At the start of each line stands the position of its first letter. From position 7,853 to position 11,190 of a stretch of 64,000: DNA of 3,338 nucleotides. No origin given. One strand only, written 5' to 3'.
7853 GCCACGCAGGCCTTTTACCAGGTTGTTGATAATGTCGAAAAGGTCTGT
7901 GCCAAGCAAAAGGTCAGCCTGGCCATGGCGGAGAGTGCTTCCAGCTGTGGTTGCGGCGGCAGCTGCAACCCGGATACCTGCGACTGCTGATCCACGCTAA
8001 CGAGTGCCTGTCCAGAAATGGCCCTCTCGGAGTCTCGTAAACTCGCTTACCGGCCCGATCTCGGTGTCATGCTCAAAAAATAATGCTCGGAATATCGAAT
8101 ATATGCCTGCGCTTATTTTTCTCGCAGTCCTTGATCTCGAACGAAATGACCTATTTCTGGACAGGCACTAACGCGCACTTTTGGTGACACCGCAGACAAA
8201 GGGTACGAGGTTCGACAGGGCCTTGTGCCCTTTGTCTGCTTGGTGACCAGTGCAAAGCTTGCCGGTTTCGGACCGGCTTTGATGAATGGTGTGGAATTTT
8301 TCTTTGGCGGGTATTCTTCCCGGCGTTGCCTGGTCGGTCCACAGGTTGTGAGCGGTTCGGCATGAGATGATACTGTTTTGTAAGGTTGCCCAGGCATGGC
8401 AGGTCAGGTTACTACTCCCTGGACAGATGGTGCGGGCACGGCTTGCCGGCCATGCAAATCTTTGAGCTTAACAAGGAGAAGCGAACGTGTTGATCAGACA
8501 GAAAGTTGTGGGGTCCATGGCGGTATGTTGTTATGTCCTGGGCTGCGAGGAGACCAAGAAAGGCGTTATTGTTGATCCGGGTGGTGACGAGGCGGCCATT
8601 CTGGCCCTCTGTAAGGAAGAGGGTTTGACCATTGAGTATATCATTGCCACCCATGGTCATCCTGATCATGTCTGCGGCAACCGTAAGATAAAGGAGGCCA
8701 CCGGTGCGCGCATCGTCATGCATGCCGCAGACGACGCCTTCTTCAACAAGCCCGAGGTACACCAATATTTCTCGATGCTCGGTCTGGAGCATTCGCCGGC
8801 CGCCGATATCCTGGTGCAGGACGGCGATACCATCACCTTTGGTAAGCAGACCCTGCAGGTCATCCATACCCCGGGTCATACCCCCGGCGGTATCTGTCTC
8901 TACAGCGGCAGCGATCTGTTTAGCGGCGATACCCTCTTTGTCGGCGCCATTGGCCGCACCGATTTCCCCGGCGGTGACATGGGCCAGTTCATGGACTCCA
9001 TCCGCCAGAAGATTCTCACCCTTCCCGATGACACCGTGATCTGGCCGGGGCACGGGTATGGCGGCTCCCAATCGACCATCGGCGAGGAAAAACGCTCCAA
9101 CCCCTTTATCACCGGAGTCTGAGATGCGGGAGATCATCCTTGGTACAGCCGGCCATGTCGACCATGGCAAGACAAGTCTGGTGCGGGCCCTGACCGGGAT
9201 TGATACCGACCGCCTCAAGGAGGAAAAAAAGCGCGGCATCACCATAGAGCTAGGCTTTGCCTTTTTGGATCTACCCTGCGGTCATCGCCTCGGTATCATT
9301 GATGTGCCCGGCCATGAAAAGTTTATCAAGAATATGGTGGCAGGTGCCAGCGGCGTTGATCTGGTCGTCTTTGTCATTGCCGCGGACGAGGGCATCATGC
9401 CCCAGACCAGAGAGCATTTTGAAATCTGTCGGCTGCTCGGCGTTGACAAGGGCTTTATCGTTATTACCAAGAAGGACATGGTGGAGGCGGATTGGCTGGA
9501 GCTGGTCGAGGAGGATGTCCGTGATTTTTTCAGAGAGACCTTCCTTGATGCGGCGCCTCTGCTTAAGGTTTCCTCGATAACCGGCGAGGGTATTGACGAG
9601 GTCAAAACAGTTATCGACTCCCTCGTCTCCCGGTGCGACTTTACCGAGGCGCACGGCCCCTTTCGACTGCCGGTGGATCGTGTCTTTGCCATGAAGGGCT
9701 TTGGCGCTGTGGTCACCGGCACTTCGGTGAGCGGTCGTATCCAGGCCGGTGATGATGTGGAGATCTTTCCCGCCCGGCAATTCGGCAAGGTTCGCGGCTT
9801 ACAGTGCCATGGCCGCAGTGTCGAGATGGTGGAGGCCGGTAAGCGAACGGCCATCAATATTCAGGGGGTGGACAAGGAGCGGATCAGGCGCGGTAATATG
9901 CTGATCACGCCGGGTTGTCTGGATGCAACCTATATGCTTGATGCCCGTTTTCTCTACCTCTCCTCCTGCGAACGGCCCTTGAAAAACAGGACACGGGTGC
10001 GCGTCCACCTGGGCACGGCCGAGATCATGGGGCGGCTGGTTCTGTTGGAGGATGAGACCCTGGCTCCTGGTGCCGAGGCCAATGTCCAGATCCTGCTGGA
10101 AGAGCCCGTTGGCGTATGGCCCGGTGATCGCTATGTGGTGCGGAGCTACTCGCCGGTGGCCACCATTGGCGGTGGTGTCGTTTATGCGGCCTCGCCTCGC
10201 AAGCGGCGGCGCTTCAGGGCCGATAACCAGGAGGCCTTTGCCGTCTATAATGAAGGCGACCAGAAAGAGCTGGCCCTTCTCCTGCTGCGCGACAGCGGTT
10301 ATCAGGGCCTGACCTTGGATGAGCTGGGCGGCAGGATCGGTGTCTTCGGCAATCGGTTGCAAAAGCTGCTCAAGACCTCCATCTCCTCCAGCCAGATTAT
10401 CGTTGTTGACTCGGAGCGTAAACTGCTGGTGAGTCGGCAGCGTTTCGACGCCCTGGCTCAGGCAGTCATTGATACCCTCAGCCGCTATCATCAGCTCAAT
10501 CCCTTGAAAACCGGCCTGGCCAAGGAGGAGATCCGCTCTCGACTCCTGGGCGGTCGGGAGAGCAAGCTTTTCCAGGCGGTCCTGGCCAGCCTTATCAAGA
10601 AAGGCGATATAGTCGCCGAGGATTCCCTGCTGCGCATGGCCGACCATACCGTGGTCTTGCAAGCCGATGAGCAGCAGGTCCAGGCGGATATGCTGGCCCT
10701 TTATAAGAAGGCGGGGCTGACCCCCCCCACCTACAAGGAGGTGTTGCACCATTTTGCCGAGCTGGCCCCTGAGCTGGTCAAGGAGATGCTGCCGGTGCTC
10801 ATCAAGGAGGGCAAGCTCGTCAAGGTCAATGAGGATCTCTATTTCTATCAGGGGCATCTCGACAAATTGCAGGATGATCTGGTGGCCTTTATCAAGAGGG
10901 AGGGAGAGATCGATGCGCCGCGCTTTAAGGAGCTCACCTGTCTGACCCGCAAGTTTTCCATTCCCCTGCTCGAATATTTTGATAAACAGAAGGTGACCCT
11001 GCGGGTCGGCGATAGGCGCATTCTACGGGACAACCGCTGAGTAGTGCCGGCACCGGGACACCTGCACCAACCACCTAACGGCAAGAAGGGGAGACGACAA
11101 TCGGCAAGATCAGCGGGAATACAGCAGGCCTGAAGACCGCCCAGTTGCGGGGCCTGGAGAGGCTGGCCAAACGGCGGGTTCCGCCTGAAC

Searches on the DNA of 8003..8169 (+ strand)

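Call 70: search_dna_similar(query=window:8003-8169:+, collection=plasmids, mode=distant, max_evalue=1, max_rows=15)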
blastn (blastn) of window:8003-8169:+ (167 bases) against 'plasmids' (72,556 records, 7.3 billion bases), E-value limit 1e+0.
Records with a match: 1; places in all: 1; records where one place covers at least 80% of the query: 0.
Best place of each record, by identity: 80-90% 1.
By first word of the organism name: Salmonella 1.
By predicted mobility (MOB-suite, as given by PLSDB): non-mobilizable 1.
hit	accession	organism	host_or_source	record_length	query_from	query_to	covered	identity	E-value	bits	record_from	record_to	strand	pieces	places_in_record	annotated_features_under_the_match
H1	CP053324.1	Salmonella enterica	Isolate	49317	65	105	25%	82.9%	5e-1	41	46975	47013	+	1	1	record has no annotation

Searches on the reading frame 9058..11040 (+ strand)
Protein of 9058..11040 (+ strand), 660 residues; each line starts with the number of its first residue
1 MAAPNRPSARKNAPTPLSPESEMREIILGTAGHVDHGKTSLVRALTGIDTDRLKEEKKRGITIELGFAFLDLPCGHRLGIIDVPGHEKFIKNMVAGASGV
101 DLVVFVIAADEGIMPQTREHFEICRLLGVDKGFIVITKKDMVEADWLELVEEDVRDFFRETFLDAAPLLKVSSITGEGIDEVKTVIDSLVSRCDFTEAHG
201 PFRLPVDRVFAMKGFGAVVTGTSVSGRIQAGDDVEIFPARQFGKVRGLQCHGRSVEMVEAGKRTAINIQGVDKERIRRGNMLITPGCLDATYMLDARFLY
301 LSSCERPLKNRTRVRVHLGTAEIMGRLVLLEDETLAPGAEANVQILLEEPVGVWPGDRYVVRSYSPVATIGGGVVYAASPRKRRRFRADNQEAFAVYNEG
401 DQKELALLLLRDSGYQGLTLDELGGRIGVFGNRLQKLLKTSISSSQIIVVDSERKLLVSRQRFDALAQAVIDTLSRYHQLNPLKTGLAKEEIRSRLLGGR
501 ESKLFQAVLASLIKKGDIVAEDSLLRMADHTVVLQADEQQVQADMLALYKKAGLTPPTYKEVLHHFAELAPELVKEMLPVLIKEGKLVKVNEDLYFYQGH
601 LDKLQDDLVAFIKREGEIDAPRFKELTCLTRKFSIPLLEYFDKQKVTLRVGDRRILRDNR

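Call 28: find_encoding_contigs(protein=window:9058-11040:+, flank=10000, max_places=1)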
Protein window:9058-11040:+ (660 aa): no gene with exactly this product is on record in the collection.
